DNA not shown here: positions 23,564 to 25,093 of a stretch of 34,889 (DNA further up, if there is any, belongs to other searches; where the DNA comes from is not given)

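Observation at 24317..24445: Metal-site motif of the bi-cupin matches methylphosphonate synthase rather than HEPD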

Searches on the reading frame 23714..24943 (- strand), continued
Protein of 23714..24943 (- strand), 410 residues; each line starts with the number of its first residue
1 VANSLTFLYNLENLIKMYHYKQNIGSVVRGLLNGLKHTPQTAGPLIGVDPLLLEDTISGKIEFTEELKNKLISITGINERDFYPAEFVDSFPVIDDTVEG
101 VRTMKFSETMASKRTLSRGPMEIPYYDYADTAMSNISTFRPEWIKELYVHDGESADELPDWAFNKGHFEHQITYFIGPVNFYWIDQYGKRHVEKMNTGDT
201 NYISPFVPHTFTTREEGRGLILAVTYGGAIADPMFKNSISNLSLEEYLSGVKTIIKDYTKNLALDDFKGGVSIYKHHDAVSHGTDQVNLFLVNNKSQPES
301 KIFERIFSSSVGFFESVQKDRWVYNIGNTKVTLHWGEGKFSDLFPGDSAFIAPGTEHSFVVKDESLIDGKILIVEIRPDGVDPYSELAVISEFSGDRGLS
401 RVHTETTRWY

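Call 32: search_solved_structures(query=P0078, max_evalue=10, show_alignments=3)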
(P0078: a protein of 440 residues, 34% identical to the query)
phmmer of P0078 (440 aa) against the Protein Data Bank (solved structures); distinct sequences matched with E-value up to 10: 9.
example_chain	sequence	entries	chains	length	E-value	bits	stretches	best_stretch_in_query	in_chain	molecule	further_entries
6b9s_A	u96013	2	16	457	4.5e-139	467.4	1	3-439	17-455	Methylphosphonate synthase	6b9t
6b9r_A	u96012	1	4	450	1.8e-77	264.4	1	4-434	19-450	Hydroxyethylphosphonate dioxygenase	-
5u55_A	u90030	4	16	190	8.5e-09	38.2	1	49-196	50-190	(S)-2-hydroxypropylphosphonic acid epoxidase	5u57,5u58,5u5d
4j1x_A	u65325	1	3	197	6e-07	32.1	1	64-192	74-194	Epoxidase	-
1zz6_A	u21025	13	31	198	6.1e-07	32.1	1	64-192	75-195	Hydroxypropylphosphonic Acid Epoxidase | Hydroxyprophylphosphonic Acid Epoxidase | EPOXIDASE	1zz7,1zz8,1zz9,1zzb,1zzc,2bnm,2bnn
3bs3_A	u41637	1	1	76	0.27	13.5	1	226-287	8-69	Putative DNA-binding protein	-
3b7h_A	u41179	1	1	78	0.37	13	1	228-289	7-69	Prophage Lp1 protein 11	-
2kpj_A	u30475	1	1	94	0.65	12.2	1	223-294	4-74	SOS-response transcriptional repressor, LexA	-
4aoe_A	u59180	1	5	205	0.99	11.6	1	258-322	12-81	ACETYLCHOLINE-BINDING PROTEIN TYPE 2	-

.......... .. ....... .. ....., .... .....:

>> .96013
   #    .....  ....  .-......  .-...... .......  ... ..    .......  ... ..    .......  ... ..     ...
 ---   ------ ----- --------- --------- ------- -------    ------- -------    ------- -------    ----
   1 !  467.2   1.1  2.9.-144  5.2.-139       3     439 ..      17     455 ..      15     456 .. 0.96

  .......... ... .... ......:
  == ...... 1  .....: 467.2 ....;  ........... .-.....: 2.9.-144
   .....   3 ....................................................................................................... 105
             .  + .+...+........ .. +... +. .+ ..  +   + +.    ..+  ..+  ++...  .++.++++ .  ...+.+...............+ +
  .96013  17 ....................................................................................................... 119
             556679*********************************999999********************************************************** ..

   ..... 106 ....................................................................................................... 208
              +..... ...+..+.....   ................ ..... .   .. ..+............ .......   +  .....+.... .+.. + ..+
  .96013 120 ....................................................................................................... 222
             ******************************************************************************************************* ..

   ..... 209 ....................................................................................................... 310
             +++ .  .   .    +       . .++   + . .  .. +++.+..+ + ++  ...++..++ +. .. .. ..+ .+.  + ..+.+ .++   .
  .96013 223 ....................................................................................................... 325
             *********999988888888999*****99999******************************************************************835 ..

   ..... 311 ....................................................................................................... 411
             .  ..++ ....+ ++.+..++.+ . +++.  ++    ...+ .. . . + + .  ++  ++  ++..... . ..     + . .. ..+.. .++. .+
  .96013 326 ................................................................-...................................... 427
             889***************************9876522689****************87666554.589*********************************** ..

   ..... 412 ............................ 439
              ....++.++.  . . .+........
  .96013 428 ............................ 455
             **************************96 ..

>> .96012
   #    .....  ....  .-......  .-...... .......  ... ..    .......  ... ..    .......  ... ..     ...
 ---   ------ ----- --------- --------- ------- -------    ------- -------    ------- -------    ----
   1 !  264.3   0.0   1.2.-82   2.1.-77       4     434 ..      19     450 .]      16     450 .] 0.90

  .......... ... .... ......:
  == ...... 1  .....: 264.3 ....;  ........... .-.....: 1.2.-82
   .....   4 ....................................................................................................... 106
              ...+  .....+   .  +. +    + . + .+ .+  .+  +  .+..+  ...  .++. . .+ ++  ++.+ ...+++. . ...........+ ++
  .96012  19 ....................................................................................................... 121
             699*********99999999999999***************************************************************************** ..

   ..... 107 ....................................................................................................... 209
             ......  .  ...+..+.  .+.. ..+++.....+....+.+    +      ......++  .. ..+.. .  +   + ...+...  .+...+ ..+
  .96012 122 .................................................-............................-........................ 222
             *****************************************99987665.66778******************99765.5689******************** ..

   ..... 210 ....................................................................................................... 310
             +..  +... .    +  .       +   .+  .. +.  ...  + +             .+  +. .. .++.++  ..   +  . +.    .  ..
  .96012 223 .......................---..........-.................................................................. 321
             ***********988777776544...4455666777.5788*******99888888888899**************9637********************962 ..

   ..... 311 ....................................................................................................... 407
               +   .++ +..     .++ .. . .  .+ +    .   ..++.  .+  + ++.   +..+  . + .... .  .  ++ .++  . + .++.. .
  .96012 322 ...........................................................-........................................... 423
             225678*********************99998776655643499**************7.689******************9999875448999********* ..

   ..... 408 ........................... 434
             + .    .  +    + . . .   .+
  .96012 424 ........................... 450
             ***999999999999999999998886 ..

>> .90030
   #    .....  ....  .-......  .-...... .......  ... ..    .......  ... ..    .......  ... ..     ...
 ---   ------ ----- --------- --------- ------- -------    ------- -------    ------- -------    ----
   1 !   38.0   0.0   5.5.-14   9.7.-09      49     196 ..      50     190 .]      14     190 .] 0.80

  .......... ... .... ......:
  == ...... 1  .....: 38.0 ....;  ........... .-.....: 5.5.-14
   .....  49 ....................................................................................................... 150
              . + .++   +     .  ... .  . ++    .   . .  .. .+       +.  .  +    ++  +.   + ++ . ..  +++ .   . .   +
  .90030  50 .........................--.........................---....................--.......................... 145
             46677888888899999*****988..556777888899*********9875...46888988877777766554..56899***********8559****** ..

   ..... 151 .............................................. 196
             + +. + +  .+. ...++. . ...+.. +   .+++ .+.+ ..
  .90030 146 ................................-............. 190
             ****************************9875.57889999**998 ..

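Call 36: predict_structure(alignment_id=A1)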
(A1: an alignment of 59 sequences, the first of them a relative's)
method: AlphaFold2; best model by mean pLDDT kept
length: 394 residues; sequences in the alignment: 59
mean_pLDDT: 93.5   pTM: 0.91
mean pLDDT of the five models: 93.5, 93.3, 93.1, 92.8, 92.6
residues with pLDDT >= 90: 328; 70-90: 58; 50-70: 8; < 50: 0
segments of 3 or more residues with pLDDT < 50: none
pLDDT, mean of each block of 10 residues (from residue 1): 90 93 95 98 97 97 93 94 98 96 95 96 95 98 96 96 98 98 97 98 97 90 92 96 89 95 85 86 92 82 97 96 97 98 83 93 91 96 92 59
secondary structure, 60 per line:
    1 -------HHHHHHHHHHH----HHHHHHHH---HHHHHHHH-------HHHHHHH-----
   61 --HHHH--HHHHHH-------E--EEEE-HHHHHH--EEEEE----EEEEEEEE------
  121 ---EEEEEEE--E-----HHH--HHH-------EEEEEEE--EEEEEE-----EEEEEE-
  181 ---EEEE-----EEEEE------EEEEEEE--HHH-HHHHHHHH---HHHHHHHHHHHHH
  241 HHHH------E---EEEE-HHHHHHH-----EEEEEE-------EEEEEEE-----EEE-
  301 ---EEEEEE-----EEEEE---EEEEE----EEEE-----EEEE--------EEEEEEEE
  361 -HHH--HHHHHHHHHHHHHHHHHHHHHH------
elements in order: H8-18 H23-30 H34-41 H49-55 H63-66 H69-74 E85-88 H90-95 E98-102 E107-114 E124-130 E154-160 E163-168 E174-179 E184-187 E193-197 E204-210 H217-224 H228-244 E255-258 H260-266 E272-277 E285-291 E297-299 E304-309 E315-319 E323-327 E332-335 E341-344 E353-360 H367-388

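Call 38: fold_search(model_id=the predicted structure, library=pdb)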
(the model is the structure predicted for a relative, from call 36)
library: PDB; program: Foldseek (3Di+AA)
matches with E <= 10: 1847; with E <= 0.001: 459
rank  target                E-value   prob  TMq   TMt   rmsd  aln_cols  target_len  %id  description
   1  6b9s_G                8.5e-34  1.00  0.61  0.54  13.9       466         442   32  MPnS crystallized in the absence of substrate (released 2017-12-20)
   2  6b9s_A                5.0e-33  1.00  0.62  0.55  13.8       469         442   31  MPnS crystallized in the absence of substrate (released 2017-12-20)
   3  6b9t_B                6.2e-33  1.00  0.62  0.55  13.9       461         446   32  Crystal structure of MPnS with substrate 2-hydroxyethylphosphonate (2-HEP) and Fe(II) bound (released 2017-12-20)
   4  6b9s_D                7.8e-33  1.00  0.62  0.56  13.8       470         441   31  MPnS crystallized in the absence of substrate (released 2017-12-20)
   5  6b9t_E                9.7e-33  1.00  0.62  0.55  14.0       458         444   31  Crystal structure of MPnS with substrate 2-hydroxyethylphosphonate (2-HEP) and Fe(II) bound (released 2017-12-20)
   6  6b9t_D                1.7e-32  1.00  0.63  0.55  14.0       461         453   32  Crystal structure of MPnS with substrate 2-hydroxyethylphosphonate (2-HEP) and Fe(II) bound (released 2017-12-20)
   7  6b9t_A                2.9e-32  1.00  0.60  0.54  14.2       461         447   32  Crystal structure of MPnS with substrate 2-hydroxyethylphosphonate (2-HEP) and Fe(II) bound (released 2017-12-20)
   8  6b9s_B                5.1e-32  1.00  0.61  0.54  13.5       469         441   31  MPnS crystallized in the absence of substrate (released 2017-12-20)
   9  6b9s_H                7.5e-32  1.00  0.62  0.57  12.5       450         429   31  MPnS crystallized in the absence of substrate (released 2017-12-20)
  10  6b9s_C                7.9e-32  1.00  0.63  0.57  13.6       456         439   31  MPnS crystallized in the absence of substrate (released 2017-12-20)
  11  6b9r_C                1.3e-30  1.00  0.61  0.54  12.4       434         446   25  Streptomyces albus HEPD with substrate 2-hydroxyethylphosphonate (2-HEP) and Fe(II) bound (released 2017-12-20)
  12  6b9r_A                1.2e-29  1.00  0.60  0.54  12.6       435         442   26  Streptomyces albus HEPD with substrate 2-hydroxyethylphosphonate (2-HEP) and Fe(II) bound (released 2017-12-20)
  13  6b9s_F                6.9e-28  1.00  0.63  0.62   9.3       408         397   31  MPnS crystallized in the absence of substrate (released 2017-12-20)
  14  3g7d                  1.3e-17  1.00  0.55  0.52  13.3       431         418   15  Native PhpD with Cadmium Atoms (released 2009-06-09)
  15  4yar                  2.1e-17  1.00  0.57  0.53  12.7       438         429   16  2-Hydroxyethylphosphonate dioxygenase (HEPD) E176H (released 2015-03-04)
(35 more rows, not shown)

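Call 39: search_protein_representatives(protein=P0001)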
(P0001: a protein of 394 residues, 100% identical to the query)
Query: 394 residues. Proteins with E-value up to 0.001 (for the whole library): 285; up to 1e-10: 226; up to 1e-30: 117. The best 150 are listed.
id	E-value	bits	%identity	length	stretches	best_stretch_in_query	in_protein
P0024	2.4e-106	372.7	50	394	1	4-394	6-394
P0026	5.7e-104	364.9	48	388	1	4-394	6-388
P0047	3.6e-94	332.7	45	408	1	4-394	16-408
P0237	7.0e-91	321.8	69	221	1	3-199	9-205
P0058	8.2e-79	282.1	41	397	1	4-394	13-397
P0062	9.7e-76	272.0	41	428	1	8-394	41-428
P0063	5.9e-75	269.4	38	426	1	4-394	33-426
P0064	3.2e-74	267.0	51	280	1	4-264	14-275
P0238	4.6e-54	200.6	43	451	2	4-217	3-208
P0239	3.0e-50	188.1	42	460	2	6-216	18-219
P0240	1.1e-49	186.1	46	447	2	7-215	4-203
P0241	9.5e-48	179.8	41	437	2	7-259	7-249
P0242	2.5e-47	178.4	36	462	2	7-244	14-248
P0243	3.8e-47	177.8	43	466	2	4-215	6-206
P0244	5.0e-47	177.4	41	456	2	4-217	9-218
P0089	1.4e-44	169.4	40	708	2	3-215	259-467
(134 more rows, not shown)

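Call 57: search_protein_families(library=pfam, proteins=[P0078, P0075, P0085, P0001, P0031, P0057], max_evalue=0.1)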
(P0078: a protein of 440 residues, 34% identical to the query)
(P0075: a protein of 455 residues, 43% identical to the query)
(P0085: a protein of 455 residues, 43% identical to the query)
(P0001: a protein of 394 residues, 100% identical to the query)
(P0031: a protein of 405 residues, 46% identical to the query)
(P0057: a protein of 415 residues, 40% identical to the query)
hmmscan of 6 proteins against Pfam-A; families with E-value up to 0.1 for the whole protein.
P0078 (440 aa): 5 families
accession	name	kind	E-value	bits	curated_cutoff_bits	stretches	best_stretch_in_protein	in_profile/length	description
PF01381.28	HTH_3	-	1.2e-05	25.7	23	1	246-286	14-54/55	Helix-turn-helix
PF13443.12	HTH_26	-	0.00037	21.1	22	1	233-288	2-58/63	Cro/C1-type HTH DNA-binding domain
PF07883.17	Cupin_2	-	0.004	17.3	27.2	0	158-184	36-62/70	Cupin domain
PF13560.12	HTH_31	-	0.031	15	27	0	3-43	3-45/64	Helix-turn-helix domain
PF25742.1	Phage_Gene33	-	0.081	13.6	27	0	117-206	14-99/100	Phage Gene 33 protein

P0075 (455 aa): 5 families
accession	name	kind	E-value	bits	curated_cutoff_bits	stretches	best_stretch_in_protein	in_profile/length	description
PF13443.12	HTH_26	-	1.1e-08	35.6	22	1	248-302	6-60/63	Cro/C1-type HTH DNA-binding domain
PF01381.28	HTH_3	-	1.7e-06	28.4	23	1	28-65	13-50/55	Helix-turn-helix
PF13560.12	HTH_31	-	0.00018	22.2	27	1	26-62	16-53/64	Helix-turn-helix domain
PF12844.13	HTH_19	-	0.00071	19.9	30.2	1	250-300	10-59/64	Helix-turn-helix domain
PF07883.17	Cupin_2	-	0.00095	19.3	27.2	0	168-192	36-60/70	Cupin domain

P0085 (455 aa): 5 families
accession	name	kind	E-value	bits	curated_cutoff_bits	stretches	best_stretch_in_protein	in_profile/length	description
PF13560.12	HTH_31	-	2.7e-12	47.2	27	1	236-292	3-60/64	Helix-turn-helix domain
PF01381.28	HTH_3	-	1.5e-07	31.8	23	1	243-293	5-55/55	Helix-turn-helix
PF12844.13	HTH_19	-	4.8e-07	30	30.2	1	238-294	3-59/64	Helix-turn-helix domain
PF07883.17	Cupin_2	-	0.00038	20.5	27.2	1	161-188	34-61/70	Cupin domain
PF13443.12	HTH_26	-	0.0075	16.9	22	1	246-294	9-58/63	Cro/C1-type HTH DNA-binding domain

P0001 (394 aa): 2 families
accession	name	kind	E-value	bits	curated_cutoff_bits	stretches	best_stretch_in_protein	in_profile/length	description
PF07883.17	Cupin_2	-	0.00012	22.1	27.2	0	316-346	30-59/70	Cupin domain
PF24905.1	TTC3_9th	-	0.094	12.9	27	0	220-244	33-57/60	TTC3, helical domain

P0031 (405 aa): 1 family
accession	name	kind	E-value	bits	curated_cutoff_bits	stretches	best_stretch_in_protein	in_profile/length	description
PF07883.17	Cupin_2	-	7e-05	22.9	27.2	0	343-364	39-60/70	Cupin domain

P0057 (415 aa): 1 family
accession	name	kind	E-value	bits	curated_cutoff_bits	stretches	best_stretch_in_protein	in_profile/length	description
PF07883.17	Cupin_2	-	0.0016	18.6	27.2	0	314-378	5-68/70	Cupin domain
